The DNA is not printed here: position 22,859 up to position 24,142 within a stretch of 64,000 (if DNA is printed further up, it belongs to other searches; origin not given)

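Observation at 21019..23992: GT41 (OGT/SPINDLY-like) plus GT47 (exostosin-like) cassette: candidate cytoplasmic prime-and-extend glycosylation system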

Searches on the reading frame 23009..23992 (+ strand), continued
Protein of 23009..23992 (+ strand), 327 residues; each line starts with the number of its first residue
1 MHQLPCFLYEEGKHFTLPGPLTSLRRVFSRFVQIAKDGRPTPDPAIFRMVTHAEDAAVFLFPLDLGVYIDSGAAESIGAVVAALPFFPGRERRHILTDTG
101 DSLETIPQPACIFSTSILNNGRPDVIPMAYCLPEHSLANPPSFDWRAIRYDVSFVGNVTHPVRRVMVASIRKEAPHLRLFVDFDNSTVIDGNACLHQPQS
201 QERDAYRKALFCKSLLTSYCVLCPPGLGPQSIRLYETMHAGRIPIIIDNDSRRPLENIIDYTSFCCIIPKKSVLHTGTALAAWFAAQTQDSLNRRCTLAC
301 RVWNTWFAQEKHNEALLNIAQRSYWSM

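Call 71: search_protein_families(library=pfam, proteins=[P0186, P0188, P0189, P0190, P0191, P0195, P0201, P0212, P0206], max_evalue=0.00001)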
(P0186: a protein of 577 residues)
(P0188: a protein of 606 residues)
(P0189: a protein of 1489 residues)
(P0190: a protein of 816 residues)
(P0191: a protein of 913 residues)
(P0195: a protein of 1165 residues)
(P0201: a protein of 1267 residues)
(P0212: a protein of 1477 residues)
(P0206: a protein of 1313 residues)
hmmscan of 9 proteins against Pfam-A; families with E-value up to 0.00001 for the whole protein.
P0186 (577 aa): 3 families
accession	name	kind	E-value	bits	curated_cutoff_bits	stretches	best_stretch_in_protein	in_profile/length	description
PF13578.12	Methyltransf_24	-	5.6e-22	79.1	26.3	1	420-541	1-104/105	Methyltransferase domain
PF03016.20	Exostosin_GT47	-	1.7e-12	47.7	33.4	1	206-288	207-290/293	Exostosin GT47 domain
PF24785.1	RXYLT1_C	-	2.7e-07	30.6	27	1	156-259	16-110/187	RXYLT1 C-terminal domain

P0188 (606 aa): 3 families
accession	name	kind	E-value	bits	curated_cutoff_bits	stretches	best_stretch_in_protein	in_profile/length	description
PF13578.12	Methyltransf_24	-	5.8e-26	91.9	26.3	1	423-545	1-105/105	Methyltransferase domain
PF03016.20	Exostosin_GT47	-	2.5e-15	57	33.4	1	119-287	136-290/293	Exostosin GT47 domain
PF05711.17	TylF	-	9.4e-08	32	23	0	507-565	192-249/264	Macrocin-O-methyltransferase (TylF)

P0189 (1489 aa): 7 families
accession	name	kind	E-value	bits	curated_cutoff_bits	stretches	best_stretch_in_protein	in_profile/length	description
PF00534.26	Glycos_transf_1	-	7.8e-87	289.7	26.4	3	189-351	3-171/172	Glycosyl transferases group 1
PF13692.12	Glyco_trans_1_4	-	4.1e-75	251.2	27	3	586-729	2-142/142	Glycosyl transferases group 1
PF20706.3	GT4-conflict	-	7.2e-31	108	26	2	559-732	172-342/385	Family 4 Glycosyltransferase in conflict systems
PF13524.12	Glyco_trans_1_2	-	1.4e-19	70.9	25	1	224-364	9-141/144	Glycosyl transferase-like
PF03016.20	Exostosin_GT47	-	1.8e-17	64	33.4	1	851-1082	48-292/293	Exostosin GT47 domain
PF13439.12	Glyco_transf_4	-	9.8e-11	42.4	28.5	0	72-175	66-167/170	Glycosyltransferase Family 4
PF24785.1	RXYLT1_C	-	1.2e-06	28.5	27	1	954-1046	19-105/187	RXYLT1 C-terminal domain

P0190 (816 aa): 1 family
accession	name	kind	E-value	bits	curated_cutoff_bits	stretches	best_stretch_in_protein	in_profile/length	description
PF03016.20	Exostosin_GT47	-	4.4e-10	39.8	33.4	1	193-282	201-289/293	Exostosin GT47 domain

P0191 (913 aa): 2 families
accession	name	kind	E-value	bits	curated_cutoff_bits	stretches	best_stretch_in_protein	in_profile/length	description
PF05830.17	NodZ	-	2.4e-16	59.9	28.3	1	763-896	143-290/322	Nodulation protein Z (NodZ)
PF03016.20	Exostosin_GT47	-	1.4e-15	57.9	33.4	1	198-290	199-292/293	Exostosin GT47 domain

P0195 (1165 aa): 18 families
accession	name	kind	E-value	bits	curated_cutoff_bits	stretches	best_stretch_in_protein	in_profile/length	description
PF13432.12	TPR_16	-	6e-26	91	32.7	2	308-370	1-63/65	Tetratricopeptide repeat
PF07719.23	TPR_2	-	1.9e-23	81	27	0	408-438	3-33/34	Tetratricopeptide repeat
PF14559.12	TPR_19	-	5e-23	81.6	25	1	314-376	1-63/68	Tetratricopeptide repeat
PF13414.12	TPR_11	-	1.2e-21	76.5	26.8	0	349-386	5-42/42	TPR repeat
PF00515.34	TPR_1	-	8e-20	70.2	27.8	0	407-437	2-32/34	Tetratricopeptide repeat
PF13428.12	TPR_14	-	1.1e-17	63.2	23.5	0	310-345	7-42/44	Tetratricopeptide repeat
PF03016.20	Exostosin_GT47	-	9.2e-16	58.4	33.4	1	17-241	51-291/293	Exostosin GT47 domain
PF23914.1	TPR_CcmH_CycH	-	1.1e-13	51.7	42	1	331-439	43-154/158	Cytochrome c-type biogenesis protein H TPR domain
PF13181.12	TPR_8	-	1.1e-13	50.6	25.7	0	834-857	11-34/34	Tetratricopeptide repeat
PF13431.12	TPR_17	-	7.5e-13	48.1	24.4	0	394-426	1-33/34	Tetratricopeptide repeat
PF13424.12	TPR_12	-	1.6e-12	47.9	30.1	0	344-400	9-73/77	Tetratricopeptide repeat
PF01075.23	Glyco_transf_9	-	2.1e-12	47.3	22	1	698-730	173-205/247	Glycosyltransferase family 9 (heptosyltransferase)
PF13371.12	TPR_9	-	2e-11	44.2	35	1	315-372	6-63/73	Tetratricopeptide repeat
PF12895.13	ANAPC3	-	3.4e-11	43.7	27.2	1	351-431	2-81/82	Anaphase-promoting complex, cyclosome, subunit 3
PF24575.1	TPR_Slam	-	9.1e-09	36.1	35.2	0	812-870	36-93/104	Surface lipoprotein assembly modifier, N-terminal TPR repeats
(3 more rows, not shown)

P0201 (1267 aa): 21 families
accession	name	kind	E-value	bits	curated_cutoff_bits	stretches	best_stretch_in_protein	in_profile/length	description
PF00515.34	TPR_1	-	6e-41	137.1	27.8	0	891-923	2-34/34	Tetratricopeptide repeat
PF07719.23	TPR_2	-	5e-39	129.6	27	0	891-923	2-34/34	Tetratricopeptide repeat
PF14559.12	TPR_19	-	2.1e-31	108.5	25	2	832-893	1-62/68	Tetratricopeptide repeat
PF13432.12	TPR_16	-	3.9e-28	98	32.7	1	89-138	13-62/65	Tetratricopeptide repeat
PF13181.12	TPR_8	-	1.5e-25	87.5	25.7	0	891-922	2-33/34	Tetratricopeptide repeat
PF13424.12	TPR_12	-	9.5e-25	87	30.1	1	108-172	4-76/77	Tetratricopeptide repeat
PF13428.12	TPR_14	-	5.4e-22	76.5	23.5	0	144-183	4-43/44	Tetratricopeptide repeat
PF03016.20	Exostosin_GT47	-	2.7e-20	73.3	33.4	1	559-758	100-291/293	Exostosin GT47 domain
PF13431.12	TPR_17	-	4.3e-20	70.7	24.4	0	27-59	1-33/34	Tetratricopeptide repeat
PF23914.1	TPR_CcmH_CycH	-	9e-17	61.8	42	2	29-139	40-153/158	Cytochrome c-type biogenesis protein H TPR domain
PF12895.13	ANAPC3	-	1.9e-16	60.5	27.2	3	54-132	4-81/82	Anaphase-promoting complex, cyclosome, subunit 3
PF13414.12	TPR_11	-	2.2e-16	59.7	26.8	0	51-81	6-36/42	TPR repeat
PF13374.12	TPR_10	-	5e-13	49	27.5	0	856-880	2-26/42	Tetratricopeptide repeat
PF13176.12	TPR_7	-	1.3e-12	47.1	27.9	0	930-958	5-33/36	Tetratricopeptide repeat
PF13371.12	TPR_9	-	2.8e-11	43.7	35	0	900-961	5-66/73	Tetratricopeptide repeat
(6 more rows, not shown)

P0212 (1477 aa): 20 families
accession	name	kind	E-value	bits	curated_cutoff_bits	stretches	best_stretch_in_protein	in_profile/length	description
PF07719.23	TPR_2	-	2.2e-40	133.8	27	0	450-479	3-32/34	Tetratricopeptide repeat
PF00515.34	TPR_1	-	1.7e-39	132.5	27.8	0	451-479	4-32/34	Tetratricopeptide repeat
PF13432.12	TPR_16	-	9e-36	122.4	32.7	1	568-616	15-63/65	Tetratricopeptide repeat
PF14559.12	TPR_19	-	1.7e-35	121.6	25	2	568-616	9-57/68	Tetratricopeptide repeat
PF13181.12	TPR_8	-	3.2e-31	105.2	25.7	0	451-479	4-32/34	Tetratricopeptide repeat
PF13431.12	TPR_17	-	2.2e-30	102.8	24.4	0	470-502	1-33/34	Tetratricopeptide repeat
PF13414.12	TPR_11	-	4.6e-30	103.5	26.8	1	455-491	1-37/42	TPR repeat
PF13424.12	TPR_12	-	1.4e-29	102.6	30.1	1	515-577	2-72/77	Tetratricopeptide repeat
PF13428.12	TPR_14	-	4.4e-24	83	23.5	0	451-490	4-43/44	Tetratricopeptide repeat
PF13176.12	TPR_7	-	8.7e-20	69.5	27.9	0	518-546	1-29/36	Tetratricopeptide repeat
PF23914.1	TPR_CcmH_CycH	-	1.7e-15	57.7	42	0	455-545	57-150/158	Cytochrome c-type biogenesis protein H TPR domain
PF13371.12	TPR_9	-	1e-14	54.7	35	0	399-450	14-65/73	Tetratricopeptide repeat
PF13174.12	TPR_6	-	4.3e-12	46.3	26.3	0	72-102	1-31/33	Tetratricopeptide repeat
PF03016.20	Exostosin_GT47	-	5e-12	46.2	33.4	1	1065-1183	176-289/293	Exostosin GT47 domain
PF24575.1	TPR_Slam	-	1.2e-10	42.2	35.2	0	8-60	52-104/104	Surface lipoprotein assembly modifier, N-terminal TPR repeats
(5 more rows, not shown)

P0206 (1313 aa): 17 families
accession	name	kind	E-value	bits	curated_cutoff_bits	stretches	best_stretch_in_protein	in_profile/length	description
PF07719.23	TPR_2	-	2.1e-50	165.1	27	0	123-153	3-33/34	Tetratricopeptide repeat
PF00515.34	TPR_1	-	4e-44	147.1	27.8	0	88-116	2-30/34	Tetratricopeptide repeat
PF13414.12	TPR_11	-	1.9e-37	127.1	26.8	2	134-169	7-42/42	TPR repeat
PF13181.12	TPR_8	-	3.4e-37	123.8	25.7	0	938-969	3-34/34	Tetratricopeptide repeat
PF14559.12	TPR_19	-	6.3e-31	107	25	0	950-1007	5-61/68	Tetratricopeptide repeat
PF13432.12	TPR_16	-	3.9e-30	104.4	32.7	1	127-173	3-49/65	Tetratricopeptide repeat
PF13424.12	TPR_12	-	2.6e-27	95.2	30.1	1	89-151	5-75/77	Tetratricopeptide repeat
PF13428.12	TPR_14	-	1.6e-24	84.3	23.5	0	123-162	3-42/44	Tetratricopeptide repeat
PF13431.12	TPR_17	-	6e-20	70.2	24.4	0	76-107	2-33/34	Tetratricopeptide repeat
PF03016.20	Exostosin_GT47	-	9.7e-14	51.8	33.4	1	516-738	49-289/293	Exostosin GT47 domain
PF13374.12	TPR_10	-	2.3e-13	50.1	27.5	0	52-82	1-31/42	Tetratricopeptide repeat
PF23914.1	TPR_CcmH_CycH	-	5.3e-13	49.5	42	0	831-928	47-147/158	Cytochrome c-type biogenesis protein H TPR domain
PF13176.12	TPR_7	-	4.1e-12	45.6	27.9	0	124-153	2-33/36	Tetratricopeptide repeat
PF13371.12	TPR_9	-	3.2e-11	43.5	35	0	69-120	11-62/73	Tetratricopeptide repeat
PF12895.13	ANAPC3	-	1.5e-10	41.6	27.2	0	807-856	30-78/82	Anaphase-promoting complex, cyclosome, subunit 3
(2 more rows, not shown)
